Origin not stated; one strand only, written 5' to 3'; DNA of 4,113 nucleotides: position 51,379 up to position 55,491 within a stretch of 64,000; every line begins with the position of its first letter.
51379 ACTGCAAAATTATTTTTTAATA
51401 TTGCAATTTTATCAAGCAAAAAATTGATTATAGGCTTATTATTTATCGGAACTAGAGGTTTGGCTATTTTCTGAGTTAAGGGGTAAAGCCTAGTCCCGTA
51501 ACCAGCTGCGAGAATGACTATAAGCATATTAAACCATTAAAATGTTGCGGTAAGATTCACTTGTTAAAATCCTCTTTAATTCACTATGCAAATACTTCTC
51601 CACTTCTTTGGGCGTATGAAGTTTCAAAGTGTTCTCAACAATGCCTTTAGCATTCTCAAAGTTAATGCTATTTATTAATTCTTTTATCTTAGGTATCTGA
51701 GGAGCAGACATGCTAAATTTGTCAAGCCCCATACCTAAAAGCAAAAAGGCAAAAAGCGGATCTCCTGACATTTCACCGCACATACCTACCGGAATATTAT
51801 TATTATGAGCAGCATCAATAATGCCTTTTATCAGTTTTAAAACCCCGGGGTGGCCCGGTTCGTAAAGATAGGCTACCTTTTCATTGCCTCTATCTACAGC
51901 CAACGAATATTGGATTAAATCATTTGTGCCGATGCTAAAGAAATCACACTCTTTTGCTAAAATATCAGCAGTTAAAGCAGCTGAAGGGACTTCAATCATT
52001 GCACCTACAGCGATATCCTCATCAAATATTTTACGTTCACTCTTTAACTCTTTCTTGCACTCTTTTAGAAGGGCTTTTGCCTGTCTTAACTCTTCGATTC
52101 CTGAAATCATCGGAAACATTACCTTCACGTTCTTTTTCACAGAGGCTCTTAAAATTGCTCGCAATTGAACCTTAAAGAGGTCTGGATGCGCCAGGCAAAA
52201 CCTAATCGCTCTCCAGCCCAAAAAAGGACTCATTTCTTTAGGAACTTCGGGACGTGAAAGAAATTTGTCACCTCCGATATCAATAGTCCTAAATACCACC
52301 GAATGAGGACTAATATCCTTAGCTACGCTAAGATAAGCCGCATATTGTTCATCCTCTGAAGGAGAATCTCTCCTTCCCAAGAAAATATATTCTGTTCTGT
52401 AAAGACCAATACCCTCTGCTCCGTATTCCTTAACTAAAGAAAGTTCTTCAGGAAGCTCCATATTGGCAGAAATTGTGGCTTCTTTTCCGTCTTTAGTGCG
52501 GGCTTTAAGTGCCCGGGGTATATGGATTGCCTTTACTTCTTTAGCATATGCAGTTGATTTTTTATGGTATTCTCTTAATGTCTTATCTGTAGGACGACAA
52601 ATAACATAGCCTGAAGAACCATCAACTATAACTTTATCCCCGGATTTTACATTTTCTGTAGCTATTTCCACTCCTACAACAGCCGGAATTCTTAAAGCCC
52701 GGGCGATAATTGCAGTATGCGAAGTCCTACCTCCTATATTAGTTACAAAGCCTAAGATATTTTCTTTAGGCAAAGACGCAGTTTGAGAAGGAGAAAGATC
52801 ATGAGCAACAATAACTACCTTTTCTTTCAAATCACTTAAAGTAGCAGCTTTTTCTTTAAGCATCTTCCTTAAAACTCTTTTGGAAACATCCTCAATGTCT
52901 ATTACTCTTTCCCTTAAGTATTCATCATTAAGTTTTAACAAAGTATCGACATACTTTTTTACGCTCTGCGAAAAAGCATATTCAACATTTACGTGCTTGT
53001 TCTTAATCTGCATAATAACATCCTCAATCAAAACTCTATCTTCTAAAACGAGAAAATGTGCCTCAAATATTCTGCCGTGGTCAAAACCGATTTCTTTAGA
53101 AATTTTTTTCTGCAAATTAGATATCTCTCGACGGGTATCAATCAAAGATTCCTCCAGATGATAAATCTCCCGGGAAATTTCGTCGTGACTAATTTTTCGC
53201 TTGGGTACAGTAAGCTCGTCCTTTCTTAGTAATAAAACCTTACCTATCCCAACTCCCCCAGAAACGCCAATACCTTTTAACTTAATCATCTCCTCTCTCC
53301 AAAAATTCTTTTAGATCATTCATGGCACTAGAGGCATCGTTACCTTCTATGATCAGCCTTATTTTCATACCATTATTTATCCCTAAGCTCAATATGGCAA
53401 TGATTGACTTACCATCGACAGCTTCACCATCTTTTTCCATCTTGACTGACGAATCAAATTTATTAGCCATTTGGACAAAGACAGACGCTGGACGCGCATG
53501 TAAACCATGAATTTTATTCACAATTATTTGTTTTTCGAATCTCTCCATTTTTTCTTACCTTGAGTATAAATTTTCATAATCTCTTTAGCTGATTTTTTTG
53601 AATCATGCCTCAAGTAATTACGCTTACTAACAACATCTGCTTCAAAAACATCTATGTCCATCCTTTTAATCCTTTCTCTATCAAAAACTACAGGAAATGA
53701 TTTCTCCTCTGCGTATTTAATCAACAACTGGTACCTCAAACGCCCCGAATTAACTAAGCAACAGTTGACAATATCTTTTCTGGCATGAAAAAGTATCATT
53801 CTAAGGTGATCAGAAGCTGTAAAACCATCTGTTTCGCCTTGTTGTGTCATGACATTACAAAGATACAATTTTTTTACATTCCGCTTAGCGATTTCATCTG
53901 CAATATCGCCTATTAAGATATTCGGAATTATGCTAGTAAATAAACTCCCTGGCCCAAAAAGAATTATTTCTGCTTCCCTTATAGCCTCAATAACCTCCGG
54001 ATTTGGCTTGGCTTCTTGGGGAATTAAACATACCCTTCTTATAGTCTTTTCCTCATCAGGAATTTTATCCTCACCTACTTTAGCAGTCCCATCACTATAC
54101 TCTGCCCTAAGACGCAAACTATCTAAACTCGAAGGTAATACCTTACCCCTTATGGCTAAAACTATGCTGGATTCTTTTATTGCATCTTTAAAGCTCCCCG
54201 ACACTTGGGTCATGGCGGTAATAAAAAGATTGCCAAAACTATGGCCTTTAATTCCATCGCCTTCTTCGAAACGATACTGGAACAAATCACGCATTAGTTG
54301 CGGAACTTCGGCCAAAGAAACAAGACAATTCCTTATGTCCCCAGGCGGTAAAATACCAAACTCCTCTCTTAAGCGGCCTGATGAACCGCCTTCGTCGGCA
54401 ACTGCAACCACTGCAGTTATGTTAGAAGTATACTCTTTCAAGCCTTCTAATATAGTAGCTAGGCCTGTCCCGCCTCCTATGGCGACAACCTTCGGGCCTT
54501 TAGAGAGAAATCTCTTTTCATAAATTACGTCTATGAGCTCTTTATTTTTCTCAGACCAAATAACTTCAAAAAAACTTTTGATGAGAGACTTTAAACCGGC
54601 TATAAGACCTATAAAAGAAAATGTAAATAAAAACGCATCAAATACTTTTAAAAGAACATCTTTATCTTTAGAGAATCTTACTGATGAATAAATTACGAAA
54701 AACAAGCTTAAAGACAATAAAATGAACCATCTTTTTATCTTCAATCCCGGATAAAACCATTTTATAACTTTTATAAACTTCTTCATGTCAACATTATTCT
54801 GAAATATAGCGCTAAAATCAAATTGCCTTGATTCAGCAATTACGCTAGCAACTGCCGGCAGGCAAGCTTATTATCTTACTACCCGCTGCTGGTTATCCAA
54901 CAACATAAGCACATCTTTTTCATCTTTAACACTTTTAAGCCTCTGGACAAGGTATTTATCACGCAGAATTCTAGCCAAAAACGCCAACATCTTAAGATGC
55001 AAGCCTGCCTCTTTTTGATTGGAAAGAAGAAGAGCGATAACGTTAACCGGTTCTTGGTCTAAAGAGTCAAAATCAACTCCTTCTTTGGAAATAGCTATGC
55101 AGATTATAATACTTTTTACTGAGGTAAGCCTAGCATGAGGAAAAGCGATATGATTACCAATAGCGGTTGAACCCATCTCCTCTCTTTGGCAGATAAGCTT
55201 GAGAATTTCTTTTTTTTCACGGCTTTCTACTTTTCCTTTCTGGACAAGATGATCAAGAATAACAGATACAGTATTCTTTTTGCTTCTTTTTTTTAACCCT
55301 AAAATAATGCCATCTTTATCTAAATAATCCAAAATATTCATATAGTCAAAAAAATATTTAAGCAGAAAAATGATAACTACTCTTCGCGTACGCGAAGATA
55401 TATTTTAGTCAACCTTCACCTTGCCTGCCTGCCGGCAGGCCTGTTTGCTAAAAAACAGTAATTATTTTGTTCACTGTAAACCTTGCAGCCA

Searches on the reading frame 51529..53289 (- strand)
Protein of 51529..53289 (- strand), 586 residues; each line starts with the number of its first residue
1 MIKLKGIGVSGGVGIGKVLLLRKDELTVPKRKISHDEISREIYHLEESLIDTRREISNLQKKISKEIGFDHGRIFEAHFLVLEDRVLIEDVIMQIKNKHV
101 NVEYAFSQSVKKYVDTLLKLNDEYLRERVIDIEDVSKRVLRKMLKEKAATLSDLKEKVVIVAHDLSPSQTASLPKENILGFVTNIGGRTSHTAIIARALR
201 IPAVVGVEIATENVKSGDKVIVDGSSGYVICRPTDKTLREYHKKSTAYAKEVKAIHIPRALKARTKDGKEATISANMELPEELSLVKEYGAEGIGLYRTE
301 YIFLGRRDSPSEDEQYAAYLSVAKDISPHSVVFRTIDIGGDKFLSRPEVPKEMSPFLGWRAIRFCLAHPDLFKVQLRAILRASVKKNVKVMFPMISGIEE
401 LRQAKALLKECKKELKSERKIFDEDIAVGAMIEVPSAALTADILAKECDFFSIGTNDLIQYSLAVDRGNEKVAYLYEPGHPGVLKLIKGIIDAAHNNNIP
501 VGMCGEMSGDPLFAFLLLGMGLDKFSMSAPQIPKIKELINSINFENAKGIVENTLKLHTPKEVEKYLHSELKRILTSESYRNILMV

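Call 23: search_protein_families(library=pfam, proteins=[window:51529-53289:-], max_evalue=0.001)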
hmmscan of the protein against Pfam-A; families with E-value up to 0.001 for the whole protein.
window:51529-53289:- (586 aa): 3 families
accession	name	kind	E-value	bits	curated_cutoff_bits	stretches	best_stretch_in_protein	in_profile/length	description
PF02896.24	PEP-utilizers_C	-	4.4e-112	374.5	22.8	1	259-543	8-292/293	PEP-utilising enzyme, PEP-binding domain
PF05524.18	PEP-utilisers_N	-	3.2e-27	95.5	24.4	1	5-128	1-121/121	PEP-utilising enzyme, N-terminal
PF00391.29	PEP-utilizers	-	2.9e-26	91.3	23.1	1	155-227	2-72/72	PEP-utilising enzyme, mobile domain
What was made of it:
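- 51529..53289 (-): Enzyme I (PtsI type, no GAF domain), the presumed PEP-dependent phosphoryl donor. Three PEP-utiliser domains (call 23).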

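Call 64: search_protein_families(library=ncbifam, proteins=[window:51529-53289:-], max_evalue=0.00001)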
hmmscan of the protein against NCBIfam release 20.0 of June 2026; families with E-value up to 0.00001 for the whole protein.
window:51529-53289:- (586 aa): 27 families (the best 25 are shown)
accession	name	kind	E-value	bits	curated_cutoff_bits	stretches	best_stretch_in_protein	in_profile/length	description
TIGR01417.1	PTS_I_fam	equivalog_domain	1.5e-193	644.3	341.7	1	4-567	1-564/565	phosphoenolpyruvate--protein phosphotransferase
NF008382.0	PRK11177.1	equivalog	6e-187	622.8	824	1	5-569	3-567/575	phosphoenolpyruvate-protein phosphotransferase PtsI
NF008283.0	PRK11061.1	equivalog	4.5e-126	422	583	1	4-569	171-733/748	phosphoenolpyruvate--protein phosphotransferase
NF005057.0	PRK06464.1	equivalog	4.3e-67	226.8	598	2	321-543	563-789/798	phosphoenolpyruvate synthase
TIGR01418.1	PEP_synth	equivalog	1.6e-62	212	739.75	2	321-541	557-781/784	pyruvate, water dikinase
TIGR01828.1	pyru_phos_dikin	equivalog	6.1e-48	163.5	843.45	2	350-533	650-854/865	pyruvate, phosphate dikinase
NF008478.1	PRK11377.1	equivalog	3e-34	118.9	520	1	17-230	261-471/473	dihydroxyacetone kinase phosphoryl donor subunit DhaM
NF006153.0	PRK08296.1-5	subfamily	1.7e-14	53.1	578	1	150-230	526-604/608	hypothetical protein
NF041857.1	RIF_Ptrans_rph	equivalog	1.5e-12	46.8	999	1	153-229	787-861/864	rifamycin-inactivating phosphotransferase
NF004878.0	PRK06241.1-3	subfamily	5.1e-12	44.7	945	1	177-230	834-887/891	phosphoenolpyruvate synthase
NF004877.0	PRK06241.1-2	subfamily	7.6e-12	44.3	866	1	153-229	791-865/869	phosphoenolpyruvate synthase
NF004879.0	PRK06241.1-4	equivalog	2.2e-11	42.6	976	1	153-229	791-865/868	phosphoenolpyruvate synthase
NF052631.1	prodigiosin_PigC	equivalog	2.5e-11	42.2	1300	1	179-230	829-880/883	prodigiosin ligase PigC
NF006150.0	PRK08296.1-2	subfamily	5.8e-11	41.3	650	1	147-237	522-611/633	hypothetical protein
NF006151.0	PRK08296.1-3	equivalog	6.3e-11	41.5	693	1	151-229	524-600/604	hypothetical protein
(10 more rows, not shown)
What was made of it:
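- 51529..53289 (-): TIGR01417 644 bits against cutoff 342; PtsI model 623 bits against PtsP model 422 bits (call 64).
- Checked: The phosphorelay at 51529-55341 is also real (calls 23, 64):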

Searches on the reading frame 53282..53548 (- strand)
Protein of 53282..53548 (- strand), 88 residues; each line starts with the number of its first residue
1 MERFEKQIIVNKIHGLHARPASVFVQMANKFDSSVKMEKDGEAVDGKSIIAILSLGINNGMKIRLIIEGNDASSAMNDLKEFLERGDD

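Call 23: search_protein_families(library=pfam, proteins=[window:53282-53548:-], max_evalue=0.001)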
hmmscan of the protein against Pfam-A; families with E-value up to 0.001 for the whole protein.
window:53282-53548:- (88 aa): 1 family
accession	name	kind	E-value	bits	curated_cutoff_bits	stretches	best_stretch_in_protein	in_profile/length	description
PF00381.24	PTS-HPr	-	2.2e-27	95.4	23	1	5-84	2-80/81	PTS HPr component phosphorylation site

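Call 64: search_protein_families(library=ncbifam, proteins=[window:53282-53548:-], max_evalue=0.00001)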
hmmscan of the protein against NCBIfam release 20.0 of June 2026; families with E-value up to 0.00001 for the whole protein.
window:53282-53548:- (88 aa): 9 families
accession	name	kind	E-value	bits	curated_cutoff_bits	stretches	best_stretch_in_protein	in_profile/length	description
TIGR01003.1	PTS_HPr_family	subfamily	2.8e-26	91.3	47.9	1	5-84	3-82/82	HPr family phosphocarrier protein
NF010354.0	PRK13782.1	equivalog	6.6e-24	83.7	123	1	5-84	3-82/85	HPr family phosphocarrier protein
NF041319.1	PTS-HPr_Halo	equivalog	1.1e-22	80.3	140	1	5-84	2-84/87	phosphocarrier protein HPr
NF010352.0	PRK13780.1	equivalog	6.1e-21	74.1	110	1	6-85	4-83/88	phosphocarrier protein HPr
NF008319.0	PRK11109.1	equivalog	1.4e-16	60.8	302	1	5-84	287-369/376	fused PTS fructose transporter subunit IIA/HPr protein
NF010351.0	PRK13779.1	equivalog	7.8e-14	51.4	766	1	11-83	298-373/503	bifunctional PTS system fructose-specific transporter subunit IIA/HPr protein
NF008478.1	PRK11377.1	equivalog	1.8e-12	47.1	520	1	7-81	159-233/473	dihydroxyacetone kinase phosphoryl donor subunit DhaM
NF008104.0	PRK10850.1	equivalog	1.9e-11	43.9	153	1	4-81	2-79/85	phosphocarrier protein Hpr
NF008146.0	PRK10897.1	equivalog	6.1e-09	36.1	119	1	9-86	9-86/90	PTS phosphocarrier protein NPr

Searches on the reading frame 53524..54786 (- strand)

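Call 23: search_protein_families(library=pfam, proteins=[window:53524-54786:-], max_evalue=0.001)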
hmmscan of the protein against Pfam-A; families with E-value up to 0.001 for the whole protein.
window:53524-54786:- (420 aa): 1 family
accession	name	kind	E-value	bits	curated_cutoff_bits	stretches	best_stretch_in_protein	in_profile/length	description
PF01933.23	CofD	-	4.3e-108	361.3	30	1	100-385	1-289/290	2-phospho-L-lactate transferase CofD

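Call 64: search_protein_families(library=ncbifam, proteins=[window:53524-54786:-], max_evalue=0.00001)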
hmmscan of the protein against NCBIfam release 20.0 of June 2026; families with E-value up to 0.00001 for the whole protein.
window:53524-54786:- (420 aa): 3 families
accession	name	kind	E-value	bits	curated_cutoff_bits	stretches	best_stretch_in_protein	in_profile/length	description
TIGR01826.1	CofD_related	subfamily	2.2e-110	368.9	196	1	100-407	1-309/310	uridine diphosphate-N-acetylglucosamine-binding protein YvcK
TIGR04357.1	CofD_rel_GAK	hypoth_equivalog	2.8e-36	125.6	340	2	179-403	133-366/368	GAK system CofD-like protein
TIGR01819.1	F420_cofD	equivalog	7.8e-07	28.4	257.45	0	257-304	174-221/301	2-phospho-L-lactate transferase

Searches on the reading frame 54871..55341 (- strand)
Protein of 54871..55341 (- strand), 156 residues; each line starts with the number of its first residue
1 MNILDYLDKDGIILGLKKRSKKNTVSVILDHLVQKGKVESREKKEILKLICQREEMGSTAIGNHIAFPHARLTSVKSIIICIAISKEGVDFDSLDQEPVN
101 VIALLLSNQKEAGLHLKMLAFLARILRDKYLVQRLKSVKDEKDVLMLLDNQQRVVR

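Call 23: search_protein_families(library=pfam, proteins=[window:54871-55341:-], max_evalue=0.001)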
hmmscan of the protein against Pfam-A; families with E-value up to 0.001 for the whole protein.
window:54871-55341:- (156 aa): 1 family
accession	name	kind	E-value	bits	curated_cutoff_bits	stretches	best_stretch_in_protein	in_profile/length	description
PF00359.27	PTS_EIIA_2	-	7.1e-33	114.1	27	1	6-150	2-143/144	Phosphoenolpyruvate-dependent sugar phosphotransferase system, EIIA 2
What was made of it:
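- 54871..55341 (-): Stand-alone EIIA-2 paralog (156 aa, AFPH His69). It would compete for the same phosphoryl donor. PF00359 E 7e-33 (call 23).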

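Call 64: search_protein_families(library=ncbifam, proteins=[window:54871-55341:-], max_evalue=0.00001)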
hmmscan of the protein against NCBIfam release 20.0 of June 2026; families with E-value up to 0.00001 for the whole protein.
window:54871-55341:- (156 aa): 10 families
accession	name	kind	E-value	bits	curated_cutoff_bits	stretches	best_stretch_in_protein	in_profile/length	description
TIGR00848.1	fruA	subfamily_domain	2e-27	95.6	103.5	1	7-135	2-129/129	fructose PTS transporter subunit IIA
TIGR01419.1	nitro_reg_IIA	equivalog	2.1e-21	76.3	138.7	1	5-149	4-144/145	PTS IIA-like nitrogen regulatory protein PtsN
NF008145.0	PRK10896.1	equivalog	1.2e-19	70.6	221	1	16-151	23-156/161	PTS IIA-like nitrogen regulatory protein PtsN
NF007293.0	PRK09765.1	equivalog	2.7e-19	69.1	763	1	1-152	2-153/639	PTS 2-O-a-mannosyl-D-glycerate transporter subunit IIABC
NF007389.0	PRK09913.1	equivalog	9.5e-18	64.5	151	1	7-150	4-144/148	PTS fructose transporter subunit IIA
NF011663.0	PRK15083.1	subfamily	9.1e-12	43.8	589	1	7-152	497-638/639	PTS mannitol transporter subunit IICBA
NF008319.0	PRK11109.1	equivalog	2.8e-11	43.3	302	1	7-152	4-143/376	fused PTS fructose transporter subunit IIA/HPr protein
NF007366.0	PRK09863.1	equivalog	4.8e-07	28.6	426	1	28-148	472-583/586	putative frv operon regulatory protein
NF007694.0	PRK10372.1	equivalog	8.7e-07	29.2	187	1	11-151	12-150/154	PTS ascorbate transporter subunit IIA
NF010351.0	PRK13779.1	equivalog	9.2e-06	24.7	766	0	8-149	5-140/503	bifunctional PTS system fructose-specific transporter subunit IIA/HPr protein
